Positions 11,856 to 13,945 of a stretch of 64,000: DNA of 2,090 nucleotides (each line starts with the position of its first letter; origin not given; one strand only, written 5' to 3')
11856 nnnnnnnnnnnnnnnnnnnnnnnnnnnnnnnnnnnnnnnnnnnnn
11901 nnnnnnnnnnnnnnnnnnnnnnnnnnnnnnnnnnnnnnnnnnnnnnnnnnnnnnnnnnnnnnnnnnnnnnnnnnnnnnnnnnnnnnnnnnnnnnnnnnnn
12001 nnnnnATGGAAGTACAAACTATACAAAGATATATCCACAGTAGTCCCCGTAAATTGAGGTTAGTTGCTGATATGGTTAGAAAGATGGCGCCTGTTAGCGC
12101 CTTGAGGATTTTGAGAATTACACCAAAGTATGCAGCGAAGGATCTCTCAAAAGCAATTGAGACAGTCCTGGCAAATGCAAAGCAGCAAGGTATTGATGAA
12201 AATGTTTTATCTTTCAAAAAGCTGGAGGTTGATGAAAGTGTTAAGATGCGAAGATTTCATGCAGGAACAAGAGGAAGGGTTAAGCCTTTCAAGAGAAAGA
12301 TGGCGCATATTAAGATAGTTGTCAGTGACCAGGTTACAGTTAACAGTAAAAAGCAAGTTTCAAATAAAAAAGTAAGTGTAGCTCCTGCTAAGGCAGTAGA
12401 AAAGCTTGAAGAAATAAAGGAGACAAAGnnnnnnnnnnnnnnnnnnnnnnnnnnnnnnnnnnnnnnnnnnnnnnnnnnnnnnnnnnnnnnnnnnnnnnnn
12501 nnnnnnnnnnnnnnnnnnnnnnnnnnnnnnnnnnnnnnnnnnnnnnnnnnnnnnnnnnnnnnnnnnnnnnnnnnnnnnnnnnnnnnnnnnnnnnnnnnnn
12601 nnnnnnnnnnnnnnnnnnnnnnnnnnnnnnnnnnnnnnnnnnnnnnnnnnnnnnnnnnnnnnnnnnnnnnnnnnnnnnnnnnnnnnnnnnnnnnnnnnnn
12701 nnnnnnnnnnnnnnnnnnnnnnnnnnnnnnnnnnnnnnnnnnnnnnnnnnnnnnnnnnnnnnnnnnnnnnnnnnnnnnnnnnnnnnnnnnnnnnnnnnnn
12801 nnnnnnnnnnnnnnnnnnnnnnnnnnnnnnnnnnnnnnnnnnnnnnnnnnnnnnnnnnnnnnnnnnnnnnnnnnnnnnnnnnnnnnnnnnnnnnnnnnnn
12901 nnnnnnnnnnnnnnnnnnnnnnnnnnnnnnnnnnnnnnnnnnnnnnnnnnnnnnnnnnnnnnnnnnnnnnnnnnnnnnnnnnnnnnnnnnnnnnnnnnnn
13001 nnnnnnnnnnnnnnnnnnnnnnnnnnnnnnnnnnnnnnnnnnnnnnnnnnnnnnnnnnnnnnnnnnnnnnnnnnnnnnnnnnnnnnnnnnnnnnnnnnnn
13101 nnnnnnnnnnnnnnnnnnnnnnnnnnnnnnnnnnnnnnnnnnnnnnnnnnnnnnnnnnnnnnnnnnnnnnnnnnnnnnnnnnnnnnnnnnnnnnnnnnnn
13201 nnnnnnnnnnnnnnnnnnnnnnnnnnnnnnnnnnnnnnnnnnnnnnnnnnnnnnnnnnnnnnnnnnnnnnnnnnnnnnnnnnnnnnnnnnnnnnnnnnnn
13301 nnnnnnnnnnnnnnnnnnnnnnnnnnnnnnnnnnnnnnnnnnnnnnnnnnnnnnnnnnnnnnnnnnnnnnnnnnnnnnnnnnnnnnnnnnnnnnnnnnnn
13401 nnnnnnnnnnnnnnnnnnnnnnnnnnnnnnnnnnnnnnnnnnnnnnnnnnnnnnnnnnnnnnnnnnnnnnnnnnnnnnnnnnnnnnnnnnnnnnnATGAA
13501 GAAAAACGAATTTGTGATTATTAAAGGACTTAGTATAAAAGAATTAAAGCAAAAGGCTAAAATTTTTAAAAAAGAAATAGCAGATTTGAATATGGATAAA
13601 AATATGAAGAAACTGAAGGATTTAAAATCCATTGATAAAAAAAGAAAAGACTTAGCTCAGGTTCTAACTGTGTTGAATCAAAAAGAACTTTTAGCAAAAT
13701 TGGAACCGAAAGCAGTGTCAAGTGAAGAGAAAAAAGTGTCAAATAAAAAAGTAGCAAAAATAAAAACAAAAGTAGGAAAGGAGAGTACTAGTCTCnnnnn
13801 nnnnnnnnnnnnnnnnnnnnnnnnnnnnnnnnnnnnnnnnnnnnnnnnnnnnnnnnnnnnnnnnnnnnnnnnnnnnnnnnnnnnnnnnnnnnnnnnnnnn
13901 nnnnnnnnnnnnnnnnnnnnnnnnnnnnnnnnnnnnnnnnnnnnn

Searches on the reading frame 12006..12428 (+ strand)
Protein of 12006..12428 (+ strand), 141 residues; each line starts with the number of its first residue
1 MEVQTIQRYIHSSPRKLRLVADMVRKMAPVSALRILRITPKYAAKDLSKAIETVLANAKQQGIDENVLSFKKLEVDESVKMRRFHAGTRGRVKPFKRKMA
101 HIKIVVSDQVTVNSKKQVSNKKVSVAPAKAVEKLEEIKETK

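Call 31: find_related_loci(query=window:12006-12428:+, collection=metagenome_contigs, flank=5000)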
Query window:12006-12428:+ (141 aa) in metagenome_contigs; peptide patterns used: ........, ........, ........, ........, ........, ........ (x = any residue, [..] = any of these).
536 stretches matched a pattern; 11 encode a relative of the query (tblastn E <= 1e-3); 11 distinct loci.
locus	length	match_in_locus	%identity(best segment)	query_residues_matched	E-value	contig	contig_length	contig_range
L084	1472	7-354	77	1-116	9e-63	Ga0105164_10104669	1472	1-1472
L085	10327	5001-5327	80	1-109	3e-59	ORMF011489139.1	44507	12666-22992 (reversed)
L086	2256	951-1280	77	1-110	8e-57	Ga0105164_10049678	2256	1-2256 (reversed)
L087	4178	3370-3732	67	1-123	5e-56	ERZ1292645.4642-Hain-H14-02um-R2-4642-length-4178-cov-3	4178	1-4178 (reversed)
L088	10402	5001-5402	66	1-137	5e-56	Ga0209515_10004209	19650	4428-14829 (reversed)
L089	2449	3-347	70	1-115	2e-55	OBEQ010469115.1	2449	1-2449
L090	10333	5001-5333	74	1-111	6e-55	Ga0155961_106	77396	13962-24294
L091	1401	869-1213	70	1-115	3e-57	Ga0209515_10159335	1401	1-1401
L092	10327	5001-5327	61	1-109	3e-44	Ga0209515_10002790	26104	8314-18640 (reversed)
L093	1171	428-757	59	1-110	4e-45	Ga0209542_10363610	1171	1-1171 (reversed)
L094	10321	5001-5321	78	1-108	1e-55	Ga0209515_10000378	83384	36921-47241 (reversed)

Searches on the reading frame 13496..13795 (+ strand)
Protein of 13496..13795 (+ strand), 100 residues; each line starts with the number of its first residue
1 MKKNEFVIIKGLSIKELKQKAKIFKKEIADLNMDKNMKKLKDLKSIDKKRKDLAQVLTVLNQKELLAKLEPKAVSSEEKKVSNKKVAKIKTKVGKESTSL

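Call 59: find_homologous_proteins(query=window:13496-13795:+, max_evalue=0.00001)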
Query window:13496-13795:+ (100 aa): 194 proteins with E <= 0.00001 among 209 candidates; the best 120 are listed.
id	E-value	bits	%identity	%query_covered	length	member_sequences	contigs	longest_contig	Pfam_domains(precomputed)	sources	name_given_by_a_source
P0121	2.2e-47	176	100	100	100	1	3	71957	PF00831.29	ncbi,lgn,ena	-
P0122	3.6e-31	124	73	100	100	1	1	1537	PF00831.29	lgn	-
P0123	2.3e-27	112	84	79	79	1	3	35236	PF00831.29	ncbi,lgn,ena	-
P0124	3.6e-26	109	90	70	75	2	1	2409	PF00831.29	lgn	-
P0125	4.6e-26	108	79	80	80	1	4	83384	PF00831.29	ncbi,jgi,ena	-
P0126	5.1e-26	108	90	70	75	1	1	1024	PF00831.29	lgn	-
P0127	1.1e-25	107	89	70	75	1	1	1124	PF00831.29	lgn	-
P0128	1.5e-25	107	80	79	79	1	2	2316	PF00831.29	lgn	-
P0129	2.2e-25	106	80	80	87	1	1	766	PF00831.29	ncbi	-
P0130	2.6e-25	106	81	81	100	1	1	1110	PF00831.29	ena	-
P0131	3.4e-25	105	87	70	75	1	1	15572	PF00831.29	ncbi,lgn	-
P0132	2.7e-24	103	82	71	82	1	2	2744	PF00831.29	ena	-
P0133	8.8e-24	101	80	80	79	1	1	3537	PF00831.29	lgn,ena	-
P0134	1.7e-23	100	84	70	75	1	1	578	PF00831.29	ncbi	-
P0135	2.7e-23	99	72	89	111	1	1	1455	PF00831.29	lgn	-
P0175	1.4e-19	88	65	83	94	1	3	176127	PF00831.29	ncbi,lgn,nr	ncbi:50S ribosomal protein L29 [Candidatus Daviesbacteria bacterium]|nr:50S ribosomal protein L29 [C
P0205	1.3e-18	84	63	81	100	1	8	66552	PF00831.29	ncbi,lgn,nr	ncbi:50S ribosomal protein L29 [Candidatus Daviesbacteria bacterium]|nr:50S ribosomal protein L29 [C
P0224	7.5e-18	82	66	76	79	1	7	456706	PF00831.29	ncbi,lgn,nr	ncbi:50S ribosomal protein L29 [Candidatus Daviesbacteria bacterium]|nr:50S ribosomal protein L29 [C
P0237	3.1e-17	80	56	99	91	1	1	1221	-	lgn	-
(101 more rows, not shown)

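Call 61: find_encoding_contigs(protein=P0122, flank=3000, max_places=3)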
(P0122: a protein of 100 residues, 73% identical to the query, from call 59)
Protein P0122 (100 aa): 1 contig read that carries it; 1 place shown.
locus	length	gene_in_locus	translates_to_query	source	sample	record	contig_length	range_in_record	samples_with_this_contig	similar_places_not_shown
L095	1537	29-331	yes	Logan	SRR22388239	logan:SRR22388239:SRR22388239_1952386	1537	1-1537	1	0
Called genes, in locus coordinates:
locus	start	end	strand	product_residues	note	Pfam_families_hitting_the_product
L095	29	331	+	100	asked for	PF00831:Ribosomal_L29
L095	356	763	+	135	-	PF00366:Ribosomal_S17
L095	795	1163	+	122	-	PF00238:Ribosomal_L14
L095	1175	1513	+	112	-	PF00467:KOW (weak), PF17136:ribosomal_L24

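Call 62: find_encoding_contigs(protein=P0237, flank=3000, max_places=3)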
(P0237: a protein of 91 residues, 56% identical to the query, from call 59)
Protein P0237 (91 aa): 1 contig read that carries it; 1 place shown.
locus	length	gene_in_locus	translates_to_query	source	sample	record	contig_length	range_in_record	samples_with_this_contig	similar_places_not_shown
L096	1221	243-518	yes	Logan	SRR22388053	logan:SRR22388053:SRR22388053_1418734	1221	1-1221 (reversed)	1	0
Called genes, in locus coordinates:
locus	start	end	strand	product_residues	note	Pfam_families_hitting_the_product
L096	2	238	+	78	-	?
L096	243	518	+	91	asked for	-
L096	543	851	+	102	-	PF00366:Ribosomal_S17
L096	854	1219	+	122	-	?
